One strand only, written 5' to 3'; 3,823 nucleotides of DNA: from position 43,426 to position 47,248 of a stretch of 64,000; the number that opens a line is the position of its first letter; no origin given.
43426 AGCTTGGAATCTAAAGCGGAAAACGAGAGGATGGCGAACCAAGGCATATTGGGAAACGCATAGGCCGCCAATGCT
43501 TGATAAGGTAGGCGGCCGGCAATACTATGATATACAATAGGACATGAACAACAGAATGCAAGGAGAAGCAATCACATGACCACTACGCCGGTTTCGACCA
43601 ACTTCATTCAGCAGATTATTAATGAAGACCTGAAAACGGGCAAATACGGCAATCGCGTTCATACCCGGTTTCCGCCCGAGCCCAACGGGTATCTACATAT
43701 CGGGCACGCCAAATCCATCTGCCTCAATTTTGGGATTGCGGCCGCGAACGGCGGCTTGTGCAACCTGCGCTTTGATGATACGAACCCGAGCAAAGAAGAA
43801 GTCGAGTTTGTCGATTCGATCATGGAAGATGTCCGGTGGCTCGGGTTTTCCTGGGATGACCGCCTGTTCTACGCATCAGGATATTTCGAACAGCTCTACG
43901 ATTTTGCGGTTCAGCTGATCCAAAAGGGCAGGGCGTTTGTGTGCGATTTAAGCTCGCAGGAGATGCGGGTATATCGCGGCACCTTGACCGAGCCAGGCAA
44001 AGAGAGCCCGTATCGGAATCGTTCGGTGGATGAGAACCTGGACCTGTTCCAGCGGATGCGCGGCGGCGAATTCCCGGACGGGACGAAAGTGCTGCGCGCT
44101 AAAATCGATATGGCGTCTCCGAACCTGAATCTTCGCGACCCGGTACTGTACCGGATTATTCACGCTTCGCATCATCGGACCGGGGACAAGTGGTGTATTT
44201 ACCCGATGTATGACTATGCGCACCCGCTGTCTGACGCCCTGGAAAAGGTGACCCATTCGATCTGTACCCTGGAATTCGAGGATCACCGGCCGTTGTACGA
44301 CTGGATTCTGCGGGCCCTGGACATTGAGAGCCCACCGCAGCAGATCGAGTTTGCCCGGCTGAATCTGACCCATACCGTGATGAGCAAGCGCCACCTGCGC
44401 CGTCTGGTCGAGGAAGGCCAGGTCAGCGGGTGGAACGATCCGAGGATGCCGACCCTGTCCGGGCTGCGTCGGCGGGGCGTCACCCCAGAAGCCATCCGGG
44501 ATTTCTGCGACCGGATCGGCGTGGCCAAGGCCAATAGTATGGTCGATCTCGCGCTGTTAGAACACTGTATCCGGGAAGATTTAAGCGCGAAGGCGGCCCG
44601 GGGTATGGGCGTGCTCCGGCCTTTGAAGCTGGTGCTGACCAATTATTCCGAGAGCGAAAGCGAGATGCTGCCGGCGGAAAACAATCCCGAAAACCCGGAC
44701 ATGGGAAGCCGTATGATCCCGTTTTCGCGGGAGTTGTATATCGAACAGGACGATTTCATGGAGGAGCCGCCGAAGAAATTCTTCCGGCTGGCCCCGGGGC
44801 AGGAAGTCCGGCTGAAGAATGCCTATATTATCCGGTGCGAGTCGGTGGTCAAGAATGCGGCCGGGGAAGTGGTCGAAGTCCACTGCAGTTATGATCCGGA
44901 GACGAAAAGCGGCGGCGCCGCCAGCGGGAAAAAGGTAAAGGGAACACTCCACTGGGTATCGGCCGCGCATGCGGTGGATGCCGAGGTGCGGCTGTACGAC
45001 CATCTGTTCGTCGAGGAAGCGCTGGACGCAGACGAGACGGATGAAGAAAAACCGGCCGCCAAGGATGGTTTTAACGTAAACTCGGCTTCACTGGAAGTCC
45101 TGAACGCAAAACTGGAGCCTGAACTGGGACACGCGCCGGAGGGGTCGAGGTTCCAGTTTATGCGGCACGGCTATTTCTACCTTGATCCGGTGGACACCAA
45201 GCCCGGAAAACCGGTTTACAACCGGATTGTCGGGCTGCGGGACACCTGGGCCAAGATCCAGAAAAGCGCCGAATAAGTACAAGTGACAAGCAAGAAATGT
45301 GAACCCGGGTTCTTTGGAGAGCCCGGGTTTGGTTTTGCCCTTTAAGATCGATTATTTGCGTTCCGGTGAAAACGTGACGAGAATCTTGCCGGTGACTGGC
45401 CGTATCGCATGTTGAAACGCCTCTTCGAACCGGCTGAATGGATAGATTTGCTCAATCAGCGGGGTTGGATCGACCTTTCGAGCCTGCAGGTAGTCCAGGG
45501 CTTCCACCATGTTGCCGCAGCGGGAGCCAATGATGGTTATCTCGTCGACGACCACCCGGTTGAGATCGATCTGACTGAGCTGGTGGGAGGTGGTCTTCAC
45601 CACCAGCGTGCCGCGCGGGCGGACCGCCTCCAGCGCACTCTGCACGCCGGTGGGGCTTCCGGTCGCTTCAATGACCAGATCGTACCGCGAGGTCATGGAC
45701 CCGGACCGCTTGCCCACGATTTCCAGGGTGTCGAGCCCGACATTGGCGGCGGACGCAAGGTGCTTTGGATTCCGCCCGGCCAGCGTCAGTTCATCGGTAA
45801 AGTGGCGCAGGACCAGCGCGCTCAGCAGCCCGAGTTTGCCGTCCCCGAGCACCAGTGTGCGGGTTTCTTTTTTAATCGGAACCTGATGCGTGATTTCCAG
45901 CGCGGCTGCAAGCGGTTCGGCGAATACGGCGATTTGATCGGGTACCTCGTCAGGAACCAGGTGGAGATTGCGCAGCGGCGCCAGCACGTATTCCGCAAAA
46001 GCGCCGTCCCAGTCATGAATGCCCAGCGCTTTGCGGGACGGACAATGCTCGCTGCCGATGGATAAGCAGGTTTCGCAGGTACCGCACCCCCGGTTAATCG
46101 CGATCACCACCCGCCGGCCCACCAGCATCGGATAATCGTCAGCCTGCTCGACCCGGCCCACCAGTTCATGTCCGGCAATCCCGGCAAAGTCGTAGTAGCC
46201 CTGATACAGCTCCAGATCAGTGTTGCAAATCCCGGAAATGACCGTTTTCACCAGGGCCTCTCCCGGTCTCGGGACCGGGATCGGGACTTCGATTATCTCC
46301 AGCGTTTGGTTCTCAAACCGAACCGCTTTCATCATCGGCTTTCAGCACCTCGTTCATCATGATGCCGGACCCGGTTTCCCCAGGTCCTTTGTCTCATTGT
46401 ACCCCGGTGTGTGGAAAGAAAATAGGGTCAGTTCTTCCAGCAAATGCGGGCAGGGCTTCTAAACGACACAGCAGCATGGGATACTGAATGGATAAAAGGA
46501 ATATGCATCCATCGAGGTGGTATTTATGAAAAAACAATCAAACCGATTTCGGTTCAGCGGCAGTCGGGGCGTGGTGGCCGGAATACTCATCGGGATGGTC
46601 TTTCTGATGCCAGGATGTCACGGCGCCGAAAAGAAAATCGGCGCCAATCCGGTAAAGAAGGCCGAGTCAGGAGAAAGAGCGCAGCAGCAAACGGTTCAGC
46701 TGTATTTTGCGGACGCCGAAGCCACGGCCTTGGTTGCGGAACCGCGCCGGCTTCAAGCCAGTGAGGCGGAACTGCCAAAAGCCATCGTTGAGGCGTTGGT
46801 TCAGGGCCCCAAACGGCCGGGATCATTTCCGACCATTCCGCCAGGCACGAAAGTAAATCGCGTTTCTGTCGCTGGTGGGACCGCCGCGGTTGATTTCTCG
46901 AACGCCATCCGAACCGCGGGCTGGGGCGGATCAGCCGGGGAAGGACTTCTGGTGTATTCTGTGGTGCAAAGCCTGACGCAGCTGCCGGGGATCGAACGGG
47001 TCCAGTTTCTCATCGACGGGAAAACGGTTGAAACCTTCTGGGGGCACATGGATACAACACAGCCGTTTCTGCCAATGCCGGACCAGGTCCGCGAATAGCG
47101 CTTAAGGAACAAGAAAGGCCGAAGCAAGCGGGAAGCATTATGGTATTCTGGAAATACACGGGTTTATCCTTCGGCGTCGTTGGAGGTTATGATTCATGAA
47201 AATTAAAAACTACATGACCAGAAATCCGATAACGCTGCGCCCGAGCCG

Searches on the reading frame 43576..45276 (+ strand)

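Call 15: search_protein_families(library=pfam, proteins=[window:43576-45276:+], max_evalue=0.001)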
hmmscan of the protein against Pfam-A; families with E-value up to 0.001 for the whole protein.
window:43576-45276:+ (566 aa): 3 families
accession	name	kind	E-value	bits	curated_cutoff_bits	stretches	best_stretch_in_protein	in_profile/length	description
PF00749.27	tRNA-synt_1c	-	6.5e-111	370.6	23.4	1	28-336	2-312/314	tRNA synthetases class I (E and Q), catalytic domain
PF03950.23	tRNA-synt_1c_C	-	3.1e-29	101.5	23.9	1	340-440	1-91/91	tRNA synthetases class I (E and Q), anti-codon binding domain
PF20974.2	tRNA-synt_1c_C2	-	1.2e-18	67.9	23.9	1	457-537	1-69/69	tRNA synthetases class I (E and Q), anti-codon binding domain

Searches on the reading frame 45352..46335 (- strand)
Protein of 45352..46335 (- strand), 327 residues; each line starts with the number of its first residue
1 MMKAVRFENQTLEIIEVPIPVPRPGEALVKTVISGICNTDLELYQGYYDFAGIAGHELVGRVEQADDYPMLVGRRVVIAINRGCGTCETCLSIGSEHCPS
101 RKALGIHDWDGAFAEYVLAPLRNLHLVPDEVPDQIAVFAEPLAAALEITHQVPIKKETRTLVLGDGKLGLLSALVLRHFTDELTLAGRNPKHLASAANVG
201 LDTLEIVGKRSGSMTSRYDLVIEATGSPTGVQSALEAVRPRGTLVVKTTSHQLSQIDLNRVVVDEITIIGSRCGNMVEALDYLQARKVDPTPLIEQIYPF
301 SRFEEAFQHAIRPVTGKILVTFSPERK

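Call 15: search_protein_families(library=pfam, proteins=[window:45352-46335:-], max_evalue=0.001)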
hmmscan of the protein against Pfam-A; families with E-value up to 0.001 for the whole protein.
window:45352-46335:- (327 aa): 4 families
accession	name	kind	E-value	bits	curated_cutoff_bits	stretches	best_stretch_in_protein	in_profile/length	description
PF08240.17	ADH_N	-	2.9e-20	72.9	23.5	1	24-129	2-104/104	Alcohol dehydrogenase GroES-like domain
PF00107.32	ADH_zinc_N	-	3e-10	40.6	31.8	1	207-275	46-116/129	Zinc-binding dehydrogenase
PF16912.11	Glu_dehyd_C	-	3.3e-10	40.2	34.9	1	156-309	30-200/211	Glucose dehydrogenase C-terminus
PF13602.12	ADH_zinc_N_2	-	6.6e-05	24.3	27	1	216-318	22-132/134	Zinc-binding dehydrogenase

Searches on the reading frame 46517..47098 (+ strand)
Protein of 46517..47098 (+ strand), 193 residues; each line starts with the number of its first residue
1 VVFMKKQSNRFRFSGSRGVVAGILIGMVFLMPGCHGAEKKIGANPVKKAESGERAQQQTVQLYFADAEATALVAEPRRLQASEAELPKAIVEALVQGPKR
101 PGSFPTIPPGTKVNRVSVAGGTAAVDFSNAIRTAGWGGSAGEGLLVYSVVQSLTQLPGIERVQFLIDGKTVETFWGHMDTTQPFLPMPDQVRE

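Call 15: search_protein_families(library=pfam, proteins=[window:46517-47098:+], max_evalue=0.001)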
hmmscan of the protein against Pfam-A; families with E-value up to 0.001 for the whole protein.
window:46517-47098:+ (193 aa): 1 family
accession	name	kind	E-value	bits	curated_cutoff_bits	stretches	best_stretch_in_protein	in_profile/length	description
PF10646.14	Germane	-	4.9e-27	95.3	23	1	61-172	1-117/117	Sporulation and spore germination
